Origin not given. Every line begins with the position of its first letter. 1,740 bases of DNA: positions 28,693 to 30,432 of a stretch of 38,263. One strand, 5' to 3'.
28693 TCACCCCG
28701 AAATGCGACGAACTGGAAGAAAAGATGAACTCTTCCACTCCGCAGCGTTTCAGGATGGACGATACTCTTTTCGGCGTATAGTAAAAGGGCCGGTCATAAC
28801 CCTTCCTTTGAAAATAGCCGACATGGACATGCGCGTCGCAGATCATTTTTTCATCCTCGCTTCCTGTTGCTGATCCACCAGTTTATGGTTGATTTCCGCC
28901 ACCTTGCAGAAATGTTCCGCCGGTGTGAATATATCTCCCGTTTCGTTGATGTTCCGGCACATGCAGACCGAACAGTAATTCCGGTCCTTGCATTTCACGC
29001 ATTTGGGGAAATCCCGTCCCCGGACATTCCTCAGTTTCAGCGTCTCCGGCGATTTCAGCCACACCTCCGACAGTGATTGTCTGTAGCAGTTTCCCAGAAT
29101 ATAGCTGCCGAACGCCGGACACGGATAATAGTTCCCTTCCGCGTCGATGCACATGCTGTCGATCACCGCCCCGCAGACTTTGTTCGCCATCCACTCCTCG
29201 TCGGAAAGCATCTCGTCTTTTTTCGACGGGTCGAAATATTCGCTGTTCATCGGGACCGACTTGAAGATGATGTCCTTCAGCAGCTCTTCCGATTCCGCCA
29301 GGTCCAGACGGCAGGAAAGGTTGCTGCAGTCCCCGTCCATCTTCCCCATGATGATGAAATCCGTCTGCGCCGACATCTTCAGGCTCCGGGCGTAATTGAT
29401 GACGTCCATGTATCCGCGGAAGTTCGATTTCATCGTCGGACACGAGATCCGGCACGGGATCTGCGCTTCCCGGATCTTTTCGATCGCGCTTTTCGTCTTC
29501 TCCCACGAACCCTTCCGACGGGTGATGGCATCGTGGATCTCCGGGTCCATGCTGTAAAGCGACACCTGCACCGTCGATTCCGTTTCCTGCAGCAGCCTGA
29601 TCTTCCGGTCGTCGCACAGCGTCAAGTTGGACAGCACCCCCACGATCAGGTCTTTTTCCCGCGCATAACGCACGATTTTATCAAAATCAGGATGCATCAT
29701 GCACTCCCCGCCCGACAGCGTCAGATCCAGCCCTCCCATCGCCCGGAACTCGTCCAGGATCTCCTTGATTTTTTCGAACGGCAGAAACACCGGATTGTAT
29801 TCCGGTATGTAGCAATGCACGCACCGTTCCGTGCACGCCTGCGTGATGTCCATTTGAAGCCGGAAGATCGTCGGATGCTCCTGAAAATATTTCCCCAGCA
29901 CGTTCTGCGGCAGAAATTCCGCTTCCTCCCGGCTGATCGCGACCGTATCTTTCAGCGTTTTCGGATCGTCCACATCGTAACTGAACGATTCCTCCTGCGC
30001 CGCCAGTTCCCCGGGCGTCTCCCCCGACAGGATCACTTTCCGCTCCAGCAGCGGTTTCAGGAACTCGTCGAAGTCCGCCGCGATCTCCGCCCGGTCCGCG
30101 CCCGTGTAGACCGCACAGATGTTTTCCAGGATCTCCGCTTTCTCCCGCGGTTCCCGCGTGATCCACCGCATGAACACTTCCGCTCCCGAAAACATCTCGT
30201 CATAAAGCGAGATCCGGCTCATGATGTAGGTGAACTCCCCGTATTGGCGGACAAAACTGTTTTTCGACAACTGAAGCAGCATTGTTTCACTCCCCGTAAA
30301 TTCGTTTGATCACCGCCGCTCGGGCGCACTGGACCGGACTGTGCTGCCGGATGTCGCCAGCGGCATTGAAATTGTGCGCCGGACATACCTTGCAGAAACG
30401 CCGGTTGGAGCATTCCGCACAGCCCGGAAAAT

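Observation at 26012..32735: Candidate novel RiPP-type operon: Cys-rich peptide, two RRE-rSAM/SPASM enzymes, Amidohydro_2 and a tandem GT9 glycosyltransferase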

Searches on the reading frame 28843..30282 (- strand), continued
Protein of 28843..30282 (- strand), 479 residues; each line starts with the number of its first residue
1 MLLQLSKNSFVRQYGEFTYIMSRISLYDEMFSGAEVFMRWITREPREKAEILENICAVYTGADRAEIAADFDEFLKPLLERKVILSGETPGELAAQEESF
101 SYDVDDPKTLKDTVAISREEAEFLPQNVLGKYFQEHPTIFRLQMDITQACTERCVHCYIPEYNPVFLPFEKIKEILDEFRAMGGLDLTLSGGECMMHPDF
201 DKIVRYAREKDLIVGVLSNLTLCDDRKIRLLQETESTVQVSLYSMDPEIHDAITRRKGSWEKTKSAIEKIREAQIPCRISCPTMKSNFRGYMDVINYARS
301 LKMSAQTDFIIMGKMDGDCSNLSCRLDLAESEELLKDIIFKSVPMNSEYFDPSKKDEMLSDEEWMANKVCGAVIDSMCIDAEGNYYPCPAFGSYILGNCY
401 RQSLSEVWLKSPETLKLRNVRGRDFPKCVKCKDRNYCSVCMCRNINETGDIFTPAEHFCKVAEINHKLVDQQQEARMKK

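Call 77: search_protein_families(library=ncbifam, proteins=[L005:14148-15950:+], max_evalue=0.001)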
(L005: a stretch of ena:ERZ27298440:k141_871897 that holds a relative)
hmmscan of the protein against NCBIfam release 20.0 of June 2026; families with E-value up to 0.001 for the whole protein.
L005:14148-15950:+ (600 aa): 184 families (the best 25 are shown)
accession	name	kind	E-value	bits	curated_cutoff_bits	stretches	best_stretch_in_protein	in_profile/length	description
NF008364.0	PRK11160.1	equivalog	2.9e-47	161.5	630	1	104-584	98-570/575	heme ABC transporter ATP-binding protein/permease CydC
TIGR02868.1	CydC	equivalog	2.7e-43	148.4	329.05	1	106-536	93-521/530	thiol reductant ABC exporter subunit CydC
TIGR03375.1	type_I_sec_LssB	subfamily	1.1e-41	142.9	693.1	1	188-569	304-683/696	type I secretion system permease/ATPase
TIGR02857.1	CydD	equivalog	7.4e-41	140.7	435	1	293-545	266-517/529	thiol reductant ABC exporter subunit CydD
TIGR00958.1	3a01208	subfamily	7.6e-40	136.9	874.6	1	23-579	155-705/711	antigen peptide transporter 2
TIGR02203.1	MsbA_lipidA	equivalog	1.8e-37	129.1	602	1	43-571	32-552/572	lipid A export permease/ATP-binding protein MsbA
TIGR03797.1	NHLM_micro_ABC2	equivalog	3.4e-37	128.3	709.4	1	19-576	126-673/686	NHLP bacteriocin export ABC transporter permease/ATPase subunit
NF045513.1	HepA_fam_ABC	equivalog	6.3e-37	127.3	725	1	66-576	96-597/610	heterocyst formation ABC transporter subunit HepA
TIGR02204.1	MsbA_rel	hypoth_equivalog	8e-37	127.1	780.4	1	92-578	84-565/576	ABC transporter, permease/ATP-binding protein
TIGR03796.1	NHLM_micro_ABC1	equivalog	1.1e-36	126.4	853.3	1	290-577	412-701/710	NHLP family bacteriocin export ABC transporter peptidase/permease/ATPase subunit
NF010178.0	PRK13657.1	equivalog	1.3e-36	126.2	733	1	42-583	32-564/588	glucan ABC transporter ATP-binding protein/ permease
NF008379.0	PRK11174.1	equivalog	1.5e-32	113.1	684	1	252-585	252-580/588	heme ABC transporter permease/ATP-binding protein CydD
TIGR01193.1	bacteriocin_ABC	subfamily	7.5e-32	110.7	523.85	1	77-575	207-696/708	peptide cleavage/export ABC transporter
TIGR01846.1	type_I_sec_HlyB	subfamily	5.7e-31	107.5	725.55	1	330-581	437-684/694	type I secretion system permease/ATPase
NF008055.0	PRK10789.1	equivalog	1e-28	100.2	845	1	289-593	276-581/590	SmdA family multidrug ABC transporter permease/ATP-binding protein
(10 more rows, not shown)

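Call 85: search_solved_structures(query=A1, max_evalue=0.001)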
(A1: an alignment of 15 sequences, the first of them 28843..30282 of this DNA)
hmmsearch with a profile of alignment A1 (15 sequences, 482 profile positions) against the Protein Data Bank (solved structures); distinct sequences matched with E-value up to 0.001: 9.
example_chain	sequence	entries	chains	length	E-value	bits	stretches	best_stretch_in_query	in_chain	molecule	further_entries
6efn_A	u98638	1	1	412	1.1e-16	63.8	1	143-296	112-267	Sporulation killing factor maturation protein SkfB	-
5v1q_A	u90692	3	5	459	1.5e-07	33.8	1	140-437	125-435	Radical SAM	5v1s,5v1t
6c8v_A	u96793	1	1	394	1.3e-05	27.3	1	137-475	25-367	Coenzyme PQQ synthesis protein E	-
2fb2_A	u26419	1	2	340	5.7e-05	25.2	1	139-389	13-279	Molybdenum cofactor biosynthesis protein A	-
1tv7_A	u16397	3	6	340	7.2e-05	24.9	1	139-388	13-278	Molybdenum cofactor biosynthesis protein A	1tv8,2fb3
5wgg_A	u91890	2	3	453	9.7e-05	24.5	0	134-243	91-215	Radical SAM domain protein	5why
7n7h_A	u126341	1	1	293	0.00021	23.4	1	144-272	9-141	VIPERIN-LIKE ENZYME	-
9dfu_A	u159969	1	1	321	0.00036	22.6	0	132-313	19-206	Radical SAM core domain-containing protein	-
9dfn_A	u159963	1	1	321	0.0009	21.3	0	132-313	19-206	Radical SAM core domain-containing protein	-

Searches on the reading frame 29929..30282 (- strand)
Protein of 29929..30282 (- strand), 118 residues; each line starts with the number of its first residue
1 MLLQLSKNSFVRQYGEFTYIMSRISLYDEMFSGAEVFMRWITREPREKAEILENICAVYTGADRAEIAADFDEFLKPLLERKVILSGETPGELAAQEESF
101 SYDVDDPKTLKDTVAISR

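Call 34: search_solved_structures(query=A2, max_evalue=10, show_alignments=2)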
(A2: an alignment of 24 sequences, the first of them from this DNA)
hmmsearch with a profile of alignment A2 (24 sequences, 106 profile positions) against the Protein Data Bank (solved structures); distinct sequences matched with E-value up to 10: 19.
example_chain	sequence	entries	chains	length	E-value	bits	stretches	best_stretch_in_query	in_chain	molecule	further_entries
5v1u_A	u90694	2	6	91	9.1e-05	25.6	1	43-84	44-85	TbiB1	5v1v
4yy2_A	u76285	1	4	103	0.0059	19.8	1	35-70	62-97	dTor_3x33L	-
4yy5_A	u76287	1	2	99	0.0068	19.6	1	35-70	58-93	dTor_3x33L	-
9x90_B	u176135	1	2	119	0.013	18.7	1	44-87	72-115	Lasso peptide biosynthesis PqqD family chaperone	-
9x8z_B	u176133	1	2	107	0.02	18.1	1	40-84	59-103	PqqD family protein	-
3g2b_A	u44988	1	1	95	0.097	15.9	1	46-83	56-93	Coenzyme PQQ synthesis protein D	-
1dm5_A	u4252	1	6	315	0.16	15.2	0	32-75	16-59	ANNEXIN XII E105K MUTANT HOMOHEXAMER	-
1aei_A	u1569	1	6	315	0.21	14.8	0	32-75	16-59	ANNEXIN XII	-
1avc_A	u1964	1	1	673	0.29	14.4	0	32-73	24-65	ANNEXIN VI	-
1yii_A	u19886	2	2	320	0.3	14.3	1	33-74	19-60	Annexin A5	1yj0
1ala_A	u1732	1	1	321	0.32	14.2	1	33-74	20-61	ANNEXIN V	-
1w3w_A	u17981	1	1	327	0.4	13.9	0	33-72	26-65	ANNEXIN A8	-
1w45_A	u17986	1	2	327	0.4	13.9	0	33-72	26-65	ANNEXIN A8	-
8w5s_A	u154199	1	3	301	0.61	13.3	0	32-71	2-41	Annexin A7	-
2h09_A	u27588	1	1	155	0.68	13.2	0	40-80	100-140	Transcriptional regulator mntR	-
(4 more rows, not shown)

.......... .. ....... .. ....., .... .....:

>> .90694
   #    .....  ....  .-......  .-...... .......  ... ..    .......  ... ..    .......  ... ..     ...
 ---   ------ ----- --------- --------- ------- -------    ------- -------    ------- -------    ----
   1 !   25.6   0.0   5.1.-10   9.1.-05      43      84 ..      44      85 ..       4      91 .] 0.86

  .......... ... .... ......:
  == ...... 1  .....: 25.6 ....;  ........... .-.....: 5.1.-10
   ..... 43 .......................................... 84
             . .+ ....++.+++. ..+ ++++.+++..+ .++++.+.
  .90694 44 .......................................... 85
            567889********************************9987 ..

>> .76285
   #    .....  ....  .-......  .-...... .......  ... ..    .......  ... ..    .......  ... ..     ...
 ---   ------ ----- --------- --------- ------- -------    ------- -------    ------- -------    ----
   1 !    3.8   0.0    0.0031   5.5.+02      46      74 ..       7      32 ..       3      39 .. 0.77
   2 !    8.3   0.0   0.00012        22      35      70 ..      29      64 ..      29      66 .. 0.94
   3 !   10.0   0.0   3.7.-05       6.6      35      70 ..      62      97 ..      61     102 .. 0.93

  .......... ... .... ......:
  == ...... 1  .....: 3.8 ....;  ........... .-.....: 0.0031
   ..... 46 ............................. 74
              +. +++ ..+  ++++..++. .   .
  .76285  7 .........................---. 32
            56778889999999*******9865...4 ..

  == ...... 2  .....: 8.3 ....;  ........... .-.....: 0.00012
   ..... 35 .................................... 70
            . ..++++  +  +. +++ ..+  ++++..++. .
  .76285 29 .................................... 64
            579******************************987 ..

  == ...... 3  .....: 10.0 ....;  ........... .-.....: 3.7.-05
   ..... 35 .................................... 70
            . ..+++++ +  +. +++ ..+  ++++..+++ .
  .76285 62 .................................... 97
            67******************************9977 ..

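Call 35: search_protein_families(library=pfam, alignment_id=A2, max_evalue=0.1)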
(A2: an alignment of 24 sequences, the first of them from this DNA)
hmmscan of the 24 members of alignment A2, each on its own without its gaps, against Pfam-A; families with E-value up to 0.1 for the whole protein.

A. member 1, seq(118 aa): 1 family
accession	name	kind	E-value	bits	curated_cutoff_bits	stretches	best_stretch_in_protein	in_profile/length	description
PF05402.18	PqqD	-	7.4e-05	23.4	23.4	1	43-84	28-67/67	Coenzyme PQQ synthesis protein D (PqqD)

B. families by the number of members that match (of 24 scanned): 9 families
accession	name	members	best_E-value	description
PF05402.18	PqqD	18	5.5e-06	Coenzyme PQQ synthesis protein D (PqqD)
PF16007.11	DUF4777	2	0.0052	Domain of unknown function (DUF4777)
PF24293.1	TPR_Edg1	2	0.021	Edg1, TPR repeats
PF14062.11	DUF4253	1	0.037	Domain of unknown function (DUF4253)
PF19978.4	Inovirus_G7P_2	1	0.047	Tail virion protein G7P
PF12644.12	DUF3782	1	0.057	Protein of unknown function (DUF3782)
PF11319.13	VasI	1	0.061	Type VI secretion system VasI, EvfG, VC_A0118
PF05919.16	Mitovir_RNA_pol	1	0.084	Mitovirus RNA-dependent RNA polymerase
PF10686.14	YAcAr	1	0.098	YspA, cpYpsA-related SLOG family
